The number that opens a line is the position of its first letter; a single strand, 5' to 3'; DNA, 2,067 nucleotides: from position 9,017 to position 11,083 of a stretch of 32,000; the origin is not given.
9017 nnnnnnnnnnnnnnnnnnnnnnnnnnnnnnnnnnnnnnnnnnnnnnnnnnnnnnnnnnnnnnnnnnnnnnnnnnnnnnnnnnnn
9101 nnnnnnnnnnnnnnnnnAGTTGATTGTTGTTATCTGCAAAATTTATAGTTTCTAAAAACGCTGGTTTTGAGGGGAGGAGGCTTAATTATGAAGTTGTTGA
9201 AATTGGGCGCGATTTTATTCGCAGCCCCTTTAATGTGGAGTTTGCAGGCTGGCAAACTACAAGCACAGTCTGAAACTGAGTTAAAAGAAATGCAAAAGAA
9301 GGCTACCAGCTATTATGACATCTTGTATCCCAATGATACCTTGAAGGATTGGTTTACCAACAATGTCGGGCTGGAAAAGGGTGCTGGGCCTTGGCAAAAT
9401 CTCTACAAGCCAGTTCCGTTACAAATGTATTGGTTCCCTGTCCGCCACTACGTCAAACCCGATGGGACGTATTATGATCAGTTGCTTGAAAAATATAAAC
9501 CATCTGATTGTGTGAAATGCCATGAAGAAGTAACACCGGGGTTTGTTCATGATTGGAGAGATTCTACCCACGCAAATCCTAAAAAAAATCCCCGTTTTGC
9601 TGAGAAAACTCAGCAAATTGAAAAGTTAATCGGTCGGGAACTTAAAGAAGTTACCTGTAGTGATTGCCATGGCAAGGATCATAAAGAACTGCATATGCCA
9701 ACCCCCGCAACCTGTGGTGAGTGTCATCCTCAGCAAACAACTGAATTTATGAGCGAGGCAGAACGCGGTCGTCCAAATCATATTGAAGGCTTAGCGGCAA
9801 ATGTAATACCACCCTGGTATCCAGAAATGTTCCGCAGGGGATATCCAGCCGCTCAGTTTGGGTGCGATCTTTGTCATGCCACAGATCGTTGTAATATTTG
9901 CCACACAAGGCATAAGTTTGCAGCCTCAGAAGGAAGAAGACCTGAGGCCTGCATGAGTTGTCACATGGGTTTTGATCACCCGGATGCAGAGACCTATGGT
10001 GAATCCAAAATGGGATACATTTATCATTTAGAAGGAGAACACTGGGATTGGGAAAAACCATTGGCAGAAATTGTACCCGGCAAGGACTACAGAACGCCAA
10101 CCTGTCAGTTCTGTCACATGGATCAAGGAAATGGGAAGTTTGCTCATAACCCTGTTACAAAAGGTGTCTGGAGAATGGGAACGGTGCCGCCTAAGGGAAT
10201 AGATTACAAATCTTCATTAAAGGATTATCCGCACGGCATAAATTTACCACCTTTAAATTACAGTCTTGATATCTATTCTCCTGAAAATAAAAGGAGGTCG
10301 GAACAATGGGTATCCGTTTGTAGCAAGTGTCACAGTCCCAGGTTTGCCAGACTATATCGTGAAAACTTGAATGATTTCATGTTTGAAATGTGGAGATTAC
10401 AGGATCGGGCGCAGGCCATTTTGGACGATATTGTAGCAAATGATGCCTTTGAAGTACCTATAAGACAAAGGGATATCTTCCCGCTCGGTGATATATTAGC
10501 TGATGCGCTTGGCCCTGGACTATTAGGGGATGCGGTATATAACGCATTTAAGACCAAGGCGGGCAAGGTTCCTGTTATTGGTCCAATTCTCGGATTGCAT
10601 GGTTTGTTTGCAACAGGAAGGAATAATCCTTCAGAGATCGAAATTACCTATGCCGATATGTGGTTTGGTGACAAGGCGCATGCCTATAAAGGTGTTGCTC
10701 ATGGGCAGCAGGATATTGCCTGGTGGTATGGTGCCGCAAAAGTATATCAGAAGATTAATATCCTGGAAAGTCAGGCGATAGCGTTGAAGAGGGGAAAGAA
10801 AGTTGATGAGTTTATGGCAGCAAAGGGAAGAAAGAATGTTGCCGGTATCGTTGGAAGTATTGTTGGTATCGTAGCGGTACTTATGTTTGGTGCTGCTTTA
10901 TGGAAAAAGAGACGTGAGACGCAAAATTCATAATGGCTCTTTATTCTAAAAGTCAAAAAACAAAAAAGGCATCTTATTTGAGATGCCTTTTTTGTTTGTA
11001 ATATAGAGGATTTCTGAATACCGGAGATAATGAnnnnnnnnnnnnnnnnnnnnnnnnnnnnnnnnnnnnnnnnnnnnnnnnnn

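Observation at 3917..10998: Six-gene Rieske/cytochrome b operon carrying an NAD(P) oxidoreductase, a hexaheme cytochrome and an HAO-like octaheme subunit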

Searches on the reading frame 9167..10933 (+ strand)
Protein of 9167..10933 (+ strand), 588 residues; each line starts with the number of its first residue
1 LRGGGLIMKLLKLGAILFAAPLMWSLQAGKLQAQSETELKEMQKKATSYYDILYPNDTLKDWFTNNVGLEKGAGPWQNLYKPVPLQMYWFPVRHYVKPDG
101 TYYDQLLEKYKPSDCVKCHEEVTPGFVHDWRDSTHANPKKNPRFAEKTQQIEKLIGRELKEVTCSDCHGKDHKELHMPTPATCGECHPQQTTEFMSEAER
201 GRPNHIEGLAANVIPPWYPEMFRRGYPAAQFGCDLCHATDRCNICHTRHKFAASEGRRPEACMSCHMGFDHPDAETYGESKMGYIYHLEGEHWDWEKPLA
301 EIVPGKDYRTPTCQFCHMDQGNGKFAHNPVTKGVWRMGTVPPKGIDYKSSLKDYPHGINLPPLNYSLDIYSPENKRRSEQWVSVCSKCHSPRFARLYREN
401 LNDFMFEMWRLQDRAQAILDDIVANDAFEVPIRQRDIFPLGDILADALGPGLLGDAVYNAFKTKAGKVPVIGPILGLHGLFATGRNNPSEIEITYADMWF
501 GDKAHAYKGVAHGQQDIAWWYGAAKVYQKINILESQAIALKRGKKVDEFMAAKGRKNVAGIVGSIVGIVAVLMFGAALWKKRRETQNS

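Call 4: search_protein_families(library=pfam, proteins=[window:9167-10933:+], max_evalue=0.01)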
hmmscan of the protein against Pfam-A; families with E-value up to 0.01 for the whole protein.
window:9167-10933:+ (588 aa): 5 families
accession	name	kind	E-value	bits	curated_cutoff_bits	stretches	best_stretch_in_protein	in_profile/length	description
PF13447.11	Multi-haem_cyto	-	6e-48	163.9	21.9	2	160-339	1-194/269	Seven times multi-haem cytochrome CxxCH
PF22113.1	Mtrc-MtrF_II-IV_dom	-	3.7e-09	36.8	30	2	239-391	6-129/176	Outer membrane cytochrome MtrC/MtrF-like, domains II/IV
PF02335.20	Cytochrom_C552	-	0.00092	18.7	24.1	0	111-182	86-145/438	Cytochrome c552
PF02085.21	Cytochrom_CIII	-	0.0025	18.6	22.9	1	113-187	31-101/101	Class III cytochrome C family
PF09699.15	Paired_CXXCH_1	-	0.0046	17.1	20.6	0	161-190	6-39/41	Doubled CXXCH motif (Paired_CXXCH_1)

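Call 5: search_protein_families(library=ncbifam, proteins=[window:9167-10933:+], max_evalue=0.01)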
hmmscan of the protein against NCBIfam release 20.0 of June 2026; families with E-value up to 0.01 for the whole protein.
window:9167-10933:+ (588 aa): 2 families
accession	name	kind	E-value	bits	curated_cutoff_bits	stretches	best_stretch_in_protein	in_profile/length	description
NF052343.1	hydrazine_HDH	equivalog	2.4e-37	128.5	900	2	73-322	73-304/564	hydrazine dehydrogenase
NF040886.1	cyt_C_like_Sec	equivalog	1.6e-05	23.7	250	1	103-190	36-114/423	multiheme c-type cytochrome (seleno)protein ExtKL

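Call 11: find_homologous_proteins(query=window:9167-10933:+, max_evalue=1e-20)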
Query window:9167-10933:+ (588 aa): 70 proteins with E <= 1e-20 among 5417 candidates.
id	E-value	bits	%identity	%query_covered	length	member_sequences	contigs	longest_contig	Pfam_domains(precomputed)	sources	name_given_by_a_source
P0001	0.0e+0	1288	90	99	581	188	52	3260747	PF02335.21,PF13447.12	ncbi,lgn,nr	ncbi:Hydroxylamine oxidoreductase precursor [Candidatus Brocadiaceae bacterium B188]|nr:hydroxylamin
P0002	0.0e+0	1279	89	99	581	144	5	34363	PF13447.12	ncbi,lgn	-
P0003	0.0e+0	1172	82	99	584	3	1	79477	PF13447.12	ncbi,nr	ncbi:MAG: hydroxylamine oxidoreductase [Candidatus Kuenenia sp.]|nr:hydroxylamine oxidoreductase [Ca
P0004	0.0e+0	1163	81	98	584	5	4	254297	PF13447.12,PF22113.2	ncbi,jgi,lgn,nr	ncbi:MAG: hydroxylamine oxidoreductase [Planctomycetes bacterium]|nr:hydroxylamine oxidoreductase [P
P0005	2.8e-267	906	60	98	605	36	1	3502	PF13447.12,PF22113.2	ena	-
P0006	5.6e-259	879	66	86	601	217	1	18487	PF13447.12,PF14522.12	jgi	-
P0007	4.0e-257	873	63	90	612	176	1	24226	PF13447.12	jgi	jgi:hydroxylamine dehydrogenase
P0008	7.4e-257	872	61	99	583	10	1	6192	PF13447.12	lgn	-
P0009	1.0e-253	861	63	91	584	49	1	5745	PF13447.12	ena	-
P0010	5.3e-252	856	61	96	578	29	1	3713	PF13447.12,PF22113.2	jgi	jgi:hydroxylamine dehydrogenase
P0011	1.4e-208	712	89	55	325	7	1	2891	PF13447.12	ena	-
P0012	7.4e-208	710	55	93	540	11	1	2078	PF14537.12,PF13447.12,PF14522.12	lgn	-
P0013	7.3e-207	707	58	84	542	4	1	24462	PF13447.12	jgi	jgi:hypothetical protein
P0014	9.7e-200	683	53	91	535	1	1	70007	PF14537.12,PF13447.12,PF14522.12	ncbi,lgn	ncbi:MAG: multiheme c-type cytochrome [Candidatus Brocadiales bacterium]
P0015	8.3e-199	680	54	89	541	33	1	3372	PF13447.12,PF14522.12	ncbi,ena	-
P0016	1.9e-197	675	65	69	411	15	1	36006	PF13447.12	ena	-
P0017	5.9e-197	674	52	91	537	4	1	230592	PF13447.12,PF14522.12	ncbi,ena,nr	ncbi:MAG: hydroxylamine oxidoreductase [Candidatus Brocadiales bacterium]|nr:hydroxylamine oxidoredu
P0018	3.6e-189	648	51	93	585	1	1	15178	PF13447.12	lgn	-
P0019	1.3e-187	643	52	89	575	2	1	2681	PF13447.12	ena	-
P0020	1.3e-185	636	49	93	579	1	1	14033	PF13447.12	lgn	-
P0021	1.6e-183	630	51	91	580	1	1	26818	PF13447.12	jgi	jgi:hydroxylamine dehydrogenase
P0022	1.8e-183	629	48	96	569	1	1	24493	PF14537.12,PF13447.12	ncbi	-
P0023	1.3e-182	627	54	84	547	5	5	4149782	PF13447.12,PF22113.2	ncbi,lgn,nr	ncbi:MAG: hydroxylamine oxidoreductase [Candidatus Scalindua sp.]|nr:hydroxylamine oxidoreductase [C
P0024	7.5e-182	624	51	85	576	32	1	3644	PF13447.12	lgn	-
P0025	1.2e-181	623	48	93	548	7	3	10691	PF14537.12,PF13447.12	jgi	jgi:hydroxylamine dehydrogenase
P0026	2.7e-181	622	48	94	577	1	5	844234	PF13447.12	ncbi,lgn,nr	ncbi:MAG TPA: multiheme c-type cytochrome [Candidatus Brocadiia bacterium]|nr:hydroxylamine oxidored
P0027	3.4e-181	622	52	85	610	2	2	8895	PF13447.12,PF14522.12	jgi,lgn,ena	jgi:hydroxylamine dehydrogenase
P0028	1.5e-180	620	51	84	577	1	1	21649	PF13447.12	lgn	-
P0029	6.8e-180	618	50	89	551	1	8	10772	PF14537.12,PF13447.12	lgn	-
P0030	6.0e-179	614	49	92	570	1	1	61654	PF09699.16,PF14537.12,PF13447.12,PF14522.12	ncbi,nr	ncbi:MAG: hypothetical protein L7F77_04590 [Candidatus Magnetominusculus sp. LBB02]|nr:hypothetical 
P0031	1.0e-178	614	52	84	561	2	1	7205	PF13447.12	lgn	-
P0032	2.9e-178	612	48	92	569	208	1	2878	PF13435.12,PF13447.12,PF14522.12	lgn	-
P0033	1.5e-176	607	48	91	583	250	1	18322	PF13447.12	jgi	jgi:hypothetical protein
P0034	5.4e-172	591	47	93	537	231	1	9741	PF13447.12,PF14522.12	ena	-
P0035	4.7e-171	588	49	84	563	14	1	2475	PF13447.12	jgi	jgi:hydroxylamine dehydrogenase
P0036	7.9e-170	584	49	85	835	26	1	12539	PF07731.21,PF13447.12,PF07732.22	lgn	-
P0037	9.0e-169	581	49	85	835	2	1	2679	PF07731.21,PF13447.12,PF07732.22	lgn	-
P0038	7.5e-166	571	48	85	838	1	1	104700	PF07731.21,PF13447.12,PF07732.22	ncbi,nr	ncbi:MAG: multicopper oxidase domain-containing protein [Candidatus Kuenenia sp.]|nr:multicopper oxi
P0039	2.3e-165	570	47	85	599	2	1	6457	PF07731.21,PF13447.12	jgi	jgi:hypothetical protein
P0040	2.8e-165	569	48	84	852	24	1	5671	PF07731.21,PF13447.12,PF07732.22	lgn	-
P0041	1.7e-164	567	48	84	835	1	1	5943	PF07731.21,PF13447.12,PF07732.22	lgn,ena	-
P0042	2.9e-164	566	45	93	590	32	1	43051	PF13447.12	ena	-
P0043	3.1e-164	566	47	85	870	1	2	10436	PF07731.21,PF13447.12,PF07732.22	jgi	-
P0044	6.4e-162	558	47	85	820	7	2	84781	PF07731.21,PF13447.12,PF07732.22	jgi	jgi:hypothetical protein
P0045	1.4e-159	550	45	85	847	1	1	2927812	PF13447.12,PF07732.22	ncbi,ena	-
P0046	2.9e-154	533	53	71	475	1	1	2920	PF13447.12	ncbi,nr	ncbi:MAG TPA: multiheme c-type cytochrome, partial [Candidatus Brocadiales bacterium]|nr:multiheme c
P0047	1.7e-29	121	28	80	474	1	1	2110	PF14537.12,PF13435.12,PF13447.12,PF14522.12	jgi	-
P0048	1.1e-28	118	28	79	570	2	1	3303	PF13447.12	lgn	-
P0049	1.5e-26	111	24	80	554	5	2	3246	PF13435.12,PF13447.12,PF14522.12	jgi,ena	-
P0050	4.6e-25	106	28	73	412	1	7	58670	PF09699.16,PF14537.12,PF13435.12,PF13447.12,PF14522.12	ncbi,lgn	-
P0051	8.8e-25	105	26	73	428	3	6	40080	PF09699.16,PF14537.12,PF13435.12,PF13447.12,PF14522.12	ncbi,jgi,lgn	jgi:hydroxylamine dehydrogenase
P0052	1.1e-24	105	30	43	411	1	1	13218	PF14537.12,PF13435.12,PF13447.12,PF14522.12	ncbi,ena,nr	ncbi:MAG: hydroxylamine oxidoreductase [Planctomycetes bacterium]|nr:hydroxylamine oxidoreductase [P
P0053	2.7e-24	104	27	73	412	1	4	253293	PF09699.16,PF14537.12,PF13435.12,PF13447.12,PF14522.12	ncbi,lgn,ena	-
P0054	6.1e-24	102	25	73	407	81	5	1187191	PF09699.16,PF14537.12,PF13435.12,PF13447.12,PF14522.12,PF22113.2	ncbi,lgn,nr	ncbi:MAG: cytochrome C [Geobacter sp.]|nr:MAG: cytochrome C [Geobacter sp.]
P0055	1.2e-23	101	28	72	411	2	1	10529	PF09699.16,PF14537.12,PF13435.12,PF13447.12,PF14522.12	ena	-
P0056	1.9e-23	101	28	74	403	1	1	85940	PF14537.12,PF13435.12,PF13447.12,PF14522.12,PF22113.2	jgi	-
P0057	7.1e-23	99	26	72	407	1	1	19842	PF09699.16,PF14537.12,PF13435.12,PF13447.12,PF14522.12,PF22113.2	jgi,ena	-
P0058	7.8e-23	99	27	71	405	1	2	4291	PF09699.16,PF14537.12,PF13435.12,PF13447.12,PF14522.12,PF22113.2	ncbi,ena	-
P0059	7.9e-23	99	27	73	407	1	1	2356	PF09699.16,PF14537.12,PF13435.12,PF13447.12,PF14522.12,PF22113.2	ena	-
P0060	1.2e-22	98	27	73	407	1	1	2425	PF09699.16,PF14537.12,PF13435.12,PF13447.12,PF14522.12,PF22113.2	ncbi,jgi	-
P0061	2.2e-22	97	29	73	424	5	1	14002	PF09699.16,PF14537.12,PF13435.12,PF13447.12,PF14522.12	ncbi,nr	ncbi:MAG: cytochrome C [Deltaproteobacteria bacterium CG1_02_45_11]|nr:MAG: cytochrome C [Deltaprote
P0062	5.0e-22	96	27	74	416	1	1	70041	PF09699.16,PF14537.12,PF13435.12,PF13447.12,PF14522.12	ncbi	-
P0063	1.0e-21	95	24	73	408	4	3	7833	PF09699.16,PF14537.12,PF13435.12,PF13447.12,PF14522.12,PF22113.2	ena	-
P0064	1.1e-21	95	25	73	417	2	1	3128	PF09699.16,PF14537.12,PF13435.12,PF13447.12,PF14522.12,PF22113.2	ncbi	-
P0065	4.8e-21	93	28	73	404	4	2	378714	PF09699.16,PF14537.12,PF13435.12,PF13447.12,PF14522.12,PF22113.2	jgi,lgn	jgi:hypothetical protein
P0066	5.1e-21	93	25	73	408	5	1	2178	PF09699.16,PF14537.12,PF13435.12,PF13447.12,PF14522.12,PF22113.2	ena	-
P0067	6.0e-21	92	27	73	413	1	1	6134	PF09699.16,PF14537.12,PF13435.12,PF13447.12,PF14522.12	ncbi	-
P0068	6.6e-21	92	26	74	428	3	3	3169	PF09699.16,PF14537.12,PF13435.12,PF13447.12,PF14522.12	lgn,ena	-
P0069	7.7e-21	92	28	72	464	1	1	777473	PF09699.16,PF14537.12,PF13435.12,PF13447.12,PF14522.12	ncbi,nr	ncbi:MAG: cytochrome C [Armatimonadetes bacterium]|nr:cytochrome C [Armatimonadota bacterium]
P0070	9.9e-21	92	26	73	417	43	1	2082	PF09699.16,PF14537.12,PF13435.12,PF13447.12,PF14522.12,PF22113.2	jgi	jgi:ribosomal protein S20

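Call 13: find_related_loci(query=window:9167-10933:+, collection=genome_contigs, flank=10000)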
Query window:9167-10933:+ (588 aa) in genome_contigs; peptide patterns used: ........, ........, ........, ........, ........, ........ (x = any residue, [..] = any of these).
229 stretches matched a pattern; 75 encode a relative of the query (tblastn E <= 1e-3); 72 distinct loci.
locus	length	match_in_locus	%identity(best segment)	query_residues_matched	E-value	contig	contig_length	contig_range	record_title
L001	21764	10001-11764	95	1-588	0e+0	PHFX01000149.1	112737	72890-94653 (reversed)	MAG: Candidatus Brocadia sp. WS118 scaffold_4, whole genome shotgun sequence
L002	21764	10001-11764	95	1-588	0e+0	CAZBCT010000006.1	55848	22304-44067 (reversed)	MAG TPA_asm: uncultured Candidatus Brocadia sp. isolate SRP323723_co1_49 genome assembly, contig: NODE_477_length_55848_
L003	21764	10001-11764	94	1-588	0e+0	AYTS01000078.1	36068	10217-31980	MAG: Candidatus Brocadia carolinensis isolate 26THWARD NODE_36_length_36068_cov_18.8143_ID_71, whole genome shotgun sequ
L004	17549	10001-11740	92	8-587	0e+0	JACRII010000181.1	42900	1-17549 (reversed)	MAG: Planctomycetota bacterium isolate NC_groundwater_1799_Pr3_B-0.1um_42_210 SR-2_scaffold_141_3129744, whole genome sh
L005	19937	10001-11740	91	8-587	0e+0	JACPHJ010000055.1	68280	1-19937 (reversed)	MAG: Planctomycetota bacterium isolate NC_groundwater_411_Ag_B-0.1um_42_12 GD18-4_B1_scaffold_383423, whole genome shotg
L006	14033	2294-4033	91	8-587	0e+0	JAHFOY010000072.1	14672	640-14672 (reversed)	MAG: Planctomycetota bacterium isolate nzgw514 NODE_3993_length_14673_cov_3.923653, whole genome shotgun sequence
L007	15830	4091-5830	92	8-587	0e+0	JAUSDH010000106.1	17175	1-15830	MAG: Candidatus Brocadiaceae bacterium isolate E14_concoct.bin.99 E14_k141_768806, whole genome shotgun sequence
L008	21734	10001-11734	92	8-585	0e+0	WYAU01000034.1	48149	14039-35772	MAG: Candidatus Brocadia sp. isolate AMX1 k127_216510, whole genome shotgun sequence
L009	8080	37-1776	91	8-587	0e+0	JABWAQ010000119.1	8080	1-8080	MAG: Candidatus Brocadia sp. isolate MAG_8 scaffold_10975, whole genome shotgun sequence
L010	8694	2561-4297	91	8-586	0e+0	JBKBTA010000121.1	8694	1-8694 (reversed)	MAG: Candidatus Brocadia sp. isolate 21I_052.bin.35 NODE_123_length_8694_cov_4.891378, whole genome shotgun sequence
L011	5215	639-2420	88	8-587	0e+0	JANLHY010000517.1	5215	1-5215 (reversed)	MAG: Candidatus Brocadiaceae bacterium isolate S40-1 k99_299252, whole genome shotgun sequence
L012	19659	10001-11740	90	8-587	0e+0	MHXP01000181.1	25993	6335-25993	MAG: Planctomycetes bacterium GWA2_39_15 gwa2_scaffold_5853, whole genome shotgun sequence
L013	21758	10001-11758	90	3-588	0e+0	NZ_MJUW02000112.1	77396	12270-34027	Candidatus Brocadia sapporoensis strain 40 NODE_117_length_77396_cov_320.664, whole genome shotgun sequence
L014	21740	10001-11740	88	8-587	0e+0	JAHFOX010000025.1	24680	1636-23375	MAG: Planctomycetota bacterium isolate nzgw513 NODE_550_length_24681_cov_6.432899, whole genome shotgun sequence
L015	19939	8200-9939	88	8-587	0e+0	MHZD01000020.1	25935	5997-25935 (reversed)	MAG: Planctomycetes bacterium RIFOXYC2_FULL_41_27 rifoxyc2_full_scaffold_1262, whole genome shotgun sequence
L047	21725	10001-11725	61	4-583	0e+0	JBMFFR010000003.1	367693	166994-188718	MAG: Candidatus Brocadiia bacterium JP1 bin.217_3, whole genome shotgun sequence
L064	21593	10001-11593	49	45-584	8e-176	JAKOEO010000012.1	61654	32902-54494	MAG: Candidatus Magnetominusculus sp. LBB02 NODE_12_length_61654_cov_96.8, whole genome shotgun sequence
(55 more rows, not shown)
